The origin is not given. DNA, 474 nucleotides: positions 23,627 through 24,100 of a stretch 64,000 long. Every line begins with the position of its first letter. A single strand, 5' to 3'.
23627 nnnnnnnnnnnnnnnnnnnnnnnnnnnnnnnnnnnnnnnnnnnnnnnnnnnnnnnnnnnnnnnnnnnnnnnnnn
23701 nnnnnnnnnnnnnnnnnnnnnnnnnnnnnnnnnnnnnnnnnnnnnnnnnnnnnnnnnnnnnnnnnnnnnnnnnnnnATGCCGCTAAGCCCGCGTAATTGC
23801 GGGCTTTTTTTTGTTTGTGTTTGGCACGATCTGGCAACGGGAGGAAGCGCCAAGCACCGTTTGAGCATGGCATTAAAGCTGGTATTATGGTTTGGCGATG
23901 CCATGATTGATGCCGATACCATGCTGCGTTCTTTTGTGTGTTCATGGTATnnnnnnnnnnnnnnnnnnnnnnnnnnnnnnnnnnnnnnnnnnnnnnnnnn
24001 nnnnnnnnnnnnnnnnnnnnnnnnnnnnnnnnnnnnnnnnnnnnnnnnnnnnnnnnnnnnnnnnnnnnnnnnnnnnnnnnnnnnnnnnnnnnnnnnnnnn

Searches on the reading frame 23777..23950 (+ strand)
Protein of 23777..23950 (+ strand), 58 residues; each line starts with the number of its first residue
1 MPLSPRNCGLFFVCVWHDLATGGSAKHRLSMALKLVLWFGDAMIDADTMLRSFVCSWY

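Call 44: search_protein_families(library=pfam, proteins=[window:23777-23950:+], max_evalue=1)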
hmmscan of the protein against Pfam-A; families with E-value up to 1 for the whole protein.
seq(58 aa): 0 families
